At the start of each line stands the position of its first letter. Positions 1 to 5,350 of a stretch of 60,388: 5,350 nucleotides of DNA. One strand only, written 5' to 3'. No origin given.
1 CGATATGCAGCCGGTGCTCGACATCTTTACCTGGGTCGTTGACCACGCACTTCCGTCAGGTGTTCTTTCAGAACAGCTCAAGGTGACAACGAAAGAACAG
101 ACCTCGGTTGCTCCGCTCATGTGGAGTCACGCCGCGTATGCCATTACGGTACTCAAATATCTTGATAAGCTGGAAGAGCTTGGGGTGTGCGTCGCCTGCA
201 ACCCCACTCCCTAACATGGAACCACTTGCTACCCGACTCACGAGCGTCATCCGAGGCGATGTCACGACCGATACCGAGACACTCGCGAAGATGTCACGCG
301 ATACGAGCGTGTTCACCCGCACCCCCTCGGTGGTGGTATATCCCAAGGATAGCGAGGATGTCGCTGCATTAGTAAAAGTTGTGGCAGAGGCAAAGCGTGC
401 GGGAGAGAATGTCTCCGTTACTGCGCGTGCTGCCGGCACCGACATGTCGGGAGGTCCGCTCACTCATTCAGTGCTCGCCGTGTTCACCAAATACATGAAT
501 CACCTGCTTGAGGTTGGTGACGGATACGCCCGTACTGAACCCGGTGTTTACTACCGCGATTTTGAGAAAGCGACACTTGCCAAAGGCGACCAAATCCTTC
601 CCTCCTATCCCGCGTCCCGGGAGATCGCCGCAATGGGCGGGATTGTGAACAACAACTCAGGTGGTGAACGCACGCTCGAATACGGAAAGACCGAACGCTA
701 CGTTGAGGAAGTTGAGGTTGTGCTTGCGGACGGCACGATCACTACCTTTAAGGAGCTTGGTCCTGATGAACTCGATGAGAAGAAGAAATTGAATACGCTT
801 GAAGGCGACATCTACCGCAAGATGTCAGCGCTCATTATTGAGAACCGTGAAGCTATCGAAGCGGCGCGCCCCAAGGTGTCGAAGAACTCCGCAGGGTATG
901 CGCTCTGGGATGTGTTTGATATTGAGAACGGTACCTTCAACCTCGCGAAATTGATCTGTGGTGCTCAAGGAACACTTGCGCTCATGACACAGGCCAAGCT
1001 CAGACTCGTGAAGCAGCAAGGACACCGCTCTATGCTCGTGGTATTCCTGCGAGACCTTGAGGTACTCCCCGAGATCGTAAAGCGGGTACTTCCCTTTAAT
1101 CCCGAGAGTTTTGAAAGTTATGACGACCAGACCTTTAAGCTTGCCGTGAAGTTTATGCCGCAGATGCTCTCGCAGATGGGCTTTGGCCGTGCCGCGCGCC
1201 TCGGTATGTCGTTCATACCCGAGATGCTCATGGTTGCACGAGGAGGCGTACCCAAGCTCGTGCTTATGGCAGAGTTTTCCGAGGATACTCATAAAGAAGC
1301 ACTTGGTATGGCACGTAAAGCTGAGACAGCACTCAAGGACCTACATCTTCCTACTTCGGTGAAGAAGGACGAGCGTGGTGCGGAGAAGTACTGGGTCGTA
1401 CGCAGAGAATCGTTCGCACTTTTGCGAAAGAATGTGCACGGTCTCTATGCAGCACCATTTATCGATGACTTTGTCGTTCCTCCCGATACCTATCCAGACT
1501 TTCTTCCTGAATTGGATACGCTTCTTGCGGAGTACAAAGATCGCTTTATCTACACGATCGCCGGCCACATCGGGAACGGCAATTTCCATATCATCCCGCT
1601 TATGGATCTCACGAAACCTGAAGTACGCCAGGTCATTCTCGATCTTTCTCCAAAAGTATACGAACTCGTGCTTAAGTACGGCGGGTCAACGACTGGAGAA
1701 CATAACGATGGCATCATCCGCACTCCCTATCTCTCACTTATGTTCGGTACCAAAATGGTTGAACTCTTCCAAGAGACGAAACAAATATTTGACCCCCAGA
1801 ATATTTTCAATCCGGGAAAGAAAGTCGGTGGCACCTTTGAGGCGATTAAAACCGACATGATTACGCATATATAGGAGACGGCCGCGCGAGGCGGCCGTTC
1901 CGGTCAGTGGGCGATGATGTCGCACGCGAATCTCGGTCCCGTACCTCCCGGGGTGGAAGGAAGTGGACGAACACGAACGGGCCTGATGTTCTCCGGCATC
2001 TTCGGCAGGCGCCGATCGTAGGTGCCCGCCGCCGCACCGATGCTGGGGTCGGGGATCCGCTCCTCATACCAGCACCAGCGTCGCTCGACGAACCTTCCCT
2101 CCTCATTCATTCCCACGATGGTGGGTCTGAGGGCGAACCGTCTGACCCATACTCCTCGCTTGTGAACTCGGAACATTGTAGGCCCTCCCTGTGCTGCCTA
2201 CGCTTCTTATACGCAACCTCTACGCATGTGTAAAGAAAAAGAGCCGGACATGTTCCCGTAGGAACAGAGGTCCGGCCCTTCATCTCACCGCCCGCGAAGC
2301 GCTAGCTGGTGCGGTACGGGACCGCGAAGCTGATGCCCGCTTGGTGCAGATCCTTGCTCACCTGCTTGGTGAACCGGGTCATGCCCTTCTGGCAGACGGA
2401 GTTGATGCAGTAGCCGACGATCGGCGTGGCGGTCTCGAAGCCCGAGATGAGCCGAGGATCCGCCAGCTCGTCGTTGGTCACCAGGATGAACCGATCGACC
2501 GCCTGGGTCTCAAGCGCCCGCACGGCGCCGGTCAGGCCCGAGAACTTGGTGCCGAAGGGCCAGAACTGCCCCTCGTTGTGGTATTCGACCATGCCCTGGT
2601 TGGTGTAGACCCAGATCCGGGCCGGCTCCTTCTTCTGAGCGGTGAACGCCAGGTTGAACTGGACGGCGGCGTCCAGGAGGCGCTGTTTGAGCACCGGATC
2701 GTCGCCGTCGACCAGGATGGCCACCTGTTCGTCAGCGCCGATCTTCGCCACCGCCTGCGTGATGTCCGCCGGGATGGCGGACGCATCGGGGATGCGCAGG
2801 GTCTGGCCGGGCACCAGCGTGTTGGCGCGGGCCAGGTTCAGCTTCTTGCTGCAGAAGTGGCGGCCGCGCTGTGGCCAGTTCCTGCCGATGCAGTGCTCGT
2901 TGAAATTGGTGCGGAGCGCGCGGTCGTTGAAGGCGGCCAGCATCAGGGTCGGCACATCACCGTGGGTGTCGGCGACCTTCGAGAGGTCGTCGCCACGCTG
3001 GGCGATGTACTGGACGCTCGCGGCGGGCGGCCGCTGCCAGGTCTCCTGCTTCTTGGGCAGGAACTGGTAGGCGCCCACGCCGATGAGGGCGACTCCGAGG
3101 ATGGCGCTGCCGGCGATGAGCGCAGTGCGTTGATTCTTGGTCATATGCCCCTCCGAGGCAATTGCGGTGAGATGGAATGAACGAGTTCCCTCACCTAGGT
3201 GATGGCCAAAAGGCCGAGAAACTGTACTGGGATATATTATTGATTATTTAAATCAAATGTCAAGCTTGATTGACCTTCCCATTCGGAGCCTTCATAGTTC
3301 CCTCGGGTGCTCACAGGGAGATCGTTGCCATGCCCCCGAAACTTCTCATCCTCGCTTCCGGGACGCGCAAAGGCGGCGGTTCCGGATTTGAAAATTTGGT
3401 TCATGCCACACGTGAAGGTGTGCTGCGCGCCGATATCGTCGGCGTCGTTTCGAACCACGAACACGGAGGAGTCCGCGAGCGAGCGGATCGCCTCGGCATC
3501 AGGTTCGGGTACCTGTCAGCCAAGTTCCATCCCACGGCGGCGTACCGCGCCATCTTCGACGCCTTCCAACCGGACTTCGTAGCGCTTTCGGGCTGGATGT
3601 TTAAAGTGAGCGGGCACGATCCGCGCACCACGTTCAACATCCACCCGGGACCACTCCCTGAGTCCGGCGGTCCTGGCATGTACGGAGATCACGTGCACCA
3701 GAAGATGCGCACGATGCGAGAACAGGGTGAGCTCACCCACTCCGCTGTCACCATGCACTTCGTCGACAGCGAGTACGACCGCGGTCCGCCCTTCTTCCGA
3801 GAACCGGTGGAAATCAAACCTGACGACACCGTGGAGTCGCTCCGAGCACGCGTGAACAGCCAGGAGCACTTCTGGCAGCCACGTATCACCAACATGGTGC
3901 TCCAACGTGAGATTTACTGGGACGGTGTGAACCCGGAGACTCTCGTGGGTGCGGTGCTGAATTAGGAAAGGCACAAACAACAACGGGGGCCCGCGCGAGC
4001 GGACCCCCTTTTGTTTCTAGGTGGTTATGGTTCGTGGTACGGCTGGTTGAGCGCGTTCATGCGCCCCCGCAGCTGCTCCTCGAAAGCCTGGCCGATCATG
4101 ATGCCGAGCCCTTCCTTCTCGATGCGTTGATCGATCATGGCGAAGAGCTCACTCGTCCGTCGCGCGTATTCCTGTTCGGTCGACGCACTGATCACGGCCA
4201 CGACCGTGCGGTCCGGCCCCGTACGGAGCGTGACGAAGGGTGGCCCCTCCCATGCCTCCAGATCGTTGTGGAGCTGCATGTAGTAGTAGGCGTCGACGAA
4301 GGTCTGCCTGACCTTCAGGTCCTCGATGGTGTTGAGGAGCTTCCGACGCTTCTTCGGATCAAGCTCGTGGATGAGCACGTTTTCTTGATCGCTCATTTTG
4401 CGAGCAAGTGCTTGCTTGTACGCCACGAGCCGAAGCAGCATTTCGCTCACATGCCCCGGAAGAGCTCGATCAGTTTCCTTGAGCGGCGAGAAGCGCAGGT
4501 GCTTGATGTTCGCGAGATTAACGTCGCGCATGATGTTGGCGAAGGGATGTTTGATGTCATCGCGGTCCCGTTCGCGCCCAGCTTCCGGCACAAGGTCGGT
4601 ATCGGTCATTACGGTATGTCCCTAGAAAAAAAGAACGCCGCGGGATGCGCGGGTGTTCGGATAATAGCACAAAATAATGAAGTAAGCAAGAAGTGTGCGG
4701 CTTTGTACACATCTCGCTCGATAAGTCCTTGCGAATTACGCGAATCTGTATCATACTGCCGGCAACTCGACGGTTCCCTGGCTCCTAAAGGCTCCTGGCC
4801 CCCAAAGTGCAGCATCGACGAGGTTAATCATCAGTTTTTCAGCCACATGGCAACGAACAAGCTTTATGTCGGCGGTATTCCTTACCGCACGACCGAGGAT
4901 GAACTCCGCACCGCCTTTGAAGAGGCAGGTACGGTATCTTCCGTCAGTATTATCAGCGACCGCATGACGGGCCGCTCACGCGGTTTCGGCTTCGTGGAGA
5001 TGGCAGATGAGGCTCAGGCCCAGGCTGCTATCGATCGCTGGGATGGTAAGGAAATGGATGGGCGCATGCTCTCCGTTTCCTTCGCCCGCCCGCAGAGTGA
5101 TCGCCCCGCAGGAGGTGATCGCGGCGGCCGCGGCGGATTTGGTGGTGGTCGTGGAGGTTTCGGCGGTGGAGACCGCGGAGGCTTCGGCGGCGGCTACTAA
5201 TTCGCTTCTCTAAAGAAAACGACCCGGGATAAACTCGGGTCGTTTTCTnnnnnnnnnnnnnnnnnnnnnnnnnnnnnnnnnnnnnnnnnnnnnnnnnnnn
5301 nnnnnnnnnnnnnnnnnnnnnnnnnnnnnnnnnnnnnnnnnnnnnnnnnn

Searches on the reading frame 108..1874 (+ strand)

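Call 5: search_protein_families(library=pfam, proteins=[window:108-1874:+], max_evalue=0.01)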
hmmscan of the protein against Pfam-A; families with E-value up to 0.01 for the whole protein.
window:108-1874:+ (588 aa): 2 families
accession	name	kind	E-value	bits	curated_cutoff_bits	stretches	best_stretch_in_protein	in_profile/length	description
PF02913.24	FAD-oxidase_C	-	2.3e-38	132.8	21.2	1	306-571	4-247/248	FAD linked oxidases, C-terminal domain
PF01565.28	FAD_binding_4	-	9.5e-26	90.6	26.4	1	73-214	1-138/139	FAD binding domain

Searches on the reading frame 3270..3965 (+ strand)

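Call 5: search_protein_families(library=pfam, proteins=[window:3270-3965:+], max_evalue=0.01)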
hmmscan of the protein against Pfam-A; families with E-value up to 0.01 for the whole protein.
window:3270-3965:+ (231 aa): 1 family
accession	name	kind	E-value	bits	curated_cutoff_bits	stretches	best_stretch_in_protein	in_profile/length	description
PF00551.24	Formyl_trans_N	-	4.7e-17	62.8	26.1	1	35-205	9-179/181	Formyl transferase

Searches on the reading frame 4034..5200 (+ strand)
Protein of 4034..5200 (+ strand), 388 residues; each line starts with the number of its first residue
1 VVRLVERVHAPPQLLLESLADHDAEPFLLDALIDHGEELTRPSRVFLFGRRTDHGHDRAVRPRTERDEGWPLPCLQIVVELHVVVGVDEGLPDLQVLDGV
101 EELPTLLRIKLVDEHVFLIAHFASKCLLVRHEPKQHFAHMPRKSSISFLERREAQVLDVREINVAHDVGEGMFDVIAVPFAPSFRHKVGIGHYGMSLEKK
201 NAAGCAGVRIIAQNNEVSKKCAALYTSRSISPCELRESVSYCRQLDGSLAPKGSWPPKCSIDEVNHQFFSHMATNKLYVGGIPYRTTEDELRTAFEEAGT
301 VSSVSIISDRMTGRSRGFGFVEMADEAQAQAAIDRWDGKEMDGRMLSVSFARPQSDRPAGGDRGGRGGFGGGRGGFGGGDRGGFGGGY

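Call 5: search_protein_families(library=pfam, proteins=[window:4034-5200:+], max_evalue=0.01)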
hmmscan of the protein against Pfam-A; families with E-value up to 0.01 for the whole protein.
window:4034-5200:+ (388 aa): 1 family
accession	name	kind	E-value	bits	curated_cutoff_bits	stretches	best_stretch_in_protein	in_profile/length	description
PF00076.28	RRM_1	-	1.3e-21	76.6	20.7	1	277-346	1-69/70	RNA recognition motif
